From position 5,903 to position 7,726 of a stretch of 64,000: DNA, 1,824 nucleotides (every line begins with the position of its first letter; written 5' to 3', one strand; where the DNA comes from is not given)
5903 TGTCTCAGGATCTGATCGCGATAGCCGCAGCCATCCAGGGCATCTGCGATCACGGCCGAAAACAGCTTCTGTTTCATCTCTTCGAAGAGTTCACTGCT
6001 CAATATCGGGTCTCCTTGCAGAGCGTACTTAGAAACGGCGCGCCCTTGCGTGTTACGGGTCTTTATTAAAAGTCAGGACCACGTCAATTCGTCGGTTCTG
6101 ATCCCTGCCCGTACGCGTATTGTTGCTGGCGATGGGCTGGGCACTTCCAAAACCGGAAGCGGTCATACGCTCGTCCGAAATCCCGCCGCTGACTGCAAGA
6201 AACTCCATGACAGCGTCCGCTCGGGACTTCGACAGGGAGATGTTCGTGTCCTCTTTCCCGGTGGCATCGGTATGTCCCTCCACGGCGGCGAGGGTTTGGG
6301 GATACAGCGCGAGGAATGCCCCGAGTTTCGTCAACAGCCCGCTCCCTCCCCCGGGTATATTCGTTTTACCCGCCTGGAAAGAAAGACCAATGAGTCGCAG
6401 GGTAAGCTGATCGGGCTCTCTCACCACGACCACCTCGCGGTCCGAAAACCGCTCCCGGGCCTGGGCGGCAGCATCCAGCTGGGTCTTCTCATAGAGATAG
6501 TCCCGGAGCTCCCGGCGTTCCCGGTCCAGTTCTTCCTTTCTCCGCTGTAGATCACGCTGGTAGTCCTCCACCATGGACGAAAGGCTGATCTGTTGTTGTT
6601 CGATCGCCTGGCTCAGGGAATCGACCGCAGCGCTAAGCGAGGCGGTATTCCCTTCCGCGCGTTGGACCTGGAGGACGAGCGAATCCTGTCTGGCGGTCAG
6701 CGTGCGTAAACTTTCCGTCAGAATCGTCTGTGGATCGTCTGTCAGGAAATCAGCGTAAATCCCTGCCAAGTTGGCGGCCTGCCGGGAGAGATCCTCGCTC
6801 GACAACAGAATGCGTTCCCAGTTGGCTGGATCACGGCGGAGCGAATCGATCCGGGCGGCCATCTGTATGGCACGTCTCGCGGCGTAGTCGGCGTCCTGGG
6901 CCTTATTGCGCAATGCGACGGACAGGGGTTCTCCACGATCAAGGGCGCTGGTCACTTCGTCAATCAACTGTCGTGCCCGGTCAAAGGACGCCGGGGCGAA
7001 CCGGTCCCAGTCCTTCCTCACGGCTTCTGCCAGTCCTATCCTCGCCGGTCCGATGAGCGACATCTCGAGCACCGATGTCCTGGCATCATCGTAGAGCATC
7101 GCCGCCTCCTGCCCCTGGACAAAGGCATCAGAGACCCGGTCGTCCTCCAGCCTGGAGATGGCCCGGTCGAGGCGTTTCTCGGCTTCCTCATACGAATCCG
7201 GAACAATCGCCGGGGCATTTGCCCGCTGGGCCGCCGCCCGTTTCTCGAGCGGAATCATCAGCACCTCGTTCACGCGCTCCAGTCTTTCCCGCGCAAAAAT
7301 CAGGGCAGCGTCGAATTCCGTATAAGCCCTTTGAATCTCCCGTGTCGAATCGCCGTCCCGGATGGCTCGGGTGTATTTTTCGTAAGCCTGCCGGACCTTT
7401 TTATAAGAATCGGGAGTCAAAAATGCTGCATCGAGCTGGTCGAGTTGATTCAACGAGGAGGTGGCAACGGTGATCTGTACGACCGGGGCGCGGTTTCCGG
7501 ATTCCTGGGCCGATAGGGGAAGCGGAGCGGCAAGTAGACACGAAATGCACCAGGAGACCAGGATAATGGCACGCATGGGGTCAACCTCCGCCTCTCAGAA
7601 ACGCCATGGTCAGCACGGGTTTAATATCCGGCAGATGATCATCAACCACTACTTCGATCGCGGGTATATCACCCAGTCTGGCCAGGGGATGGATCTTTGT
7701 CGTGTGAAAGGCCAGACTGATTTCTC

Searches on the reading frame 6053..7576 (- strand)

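Call 44: search_protein_families(library=ncbifam, proteins=[window:6053-7576:-], max_evalue=1e-10)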
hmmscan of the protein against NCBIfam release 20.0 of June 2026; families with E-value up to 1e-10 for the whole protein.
window:6053-7576:- (507 aa): 22 families
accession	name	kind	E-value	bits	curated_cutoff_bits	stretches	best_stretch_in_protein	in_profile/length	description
NF053611.1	YiaD_Gzip_OmpA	equivalog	9.3e-32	110.4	175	1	370-500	75-205/206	YiaD family glycine zipper/OmpA-like lipoprotein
NF007804.1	PRK10510.1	equivalog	1.6e-22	80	307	1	371-502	86-217/219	OmpA family lipoprotein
NF053585.1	OMP_LP_YfiB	equivalog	1.5e-20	73.7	128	1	414-502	74-161/163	outer membrane lipoprotein YfiB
NF053613.1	OMP_toxin_LptF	equivalog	5.6e-19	68.8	400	1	398-502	143-246/256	lipotoxin F family OmpA-related lipoprotein LptF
NF053612.1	anchor_PA1041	equivalog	1.6e-18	67.5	250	1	370-500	112-234/236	PA1041 family peptidoglycan-binding anchor lipoprotein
NF045787.1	OmpABordt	equivalog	2e-17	63.5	200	1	428-500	118-188/194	outer membrane protein OmpA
NF006541.1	PRK09038.1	equivalog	4.3e-17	62.6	283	1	314-504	52-251/253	flagellar motor protein MotD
NF045788.1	Omp38Acinit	equivalog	5.7e-17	61.8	500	1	398-501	243-346/354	outer membrane protein Omp38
TIGR03350.1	type_VI_ompA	equivalog_domain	3e-16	59.6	139.8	1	380-500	13-136/137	type VI secretion system protein TssL, long form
NF006508.0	PRK08944.1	subfamily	2.3e-15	56.6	259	1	283-503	85-289/304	MotB family protein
NF005382.1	PRK06925.1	equivalog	2.5e-15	57.3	264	1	320-501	50-223/225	flagellar motor protein MotS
NF033763.1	exchanger_TraB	exception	1.8e-14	52.7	700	1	431-501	428-497/522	outer membrane exchange protein TraB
NF007424.1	PRK09967.1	equivalog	2.3e-14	53.8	155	1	418-502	74-158/160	OmpA family protein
TIGR02802.1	Pal_lipo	equivalog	2.7e-14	53.1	125.35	1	413-500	17-103/104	peptidoglycan-associated lipoprotein Pal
NF006542.0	PRK09039.1-1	equivalog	1.9e-12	47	388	1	432-502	550-625/627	peptidoglycan -binding protein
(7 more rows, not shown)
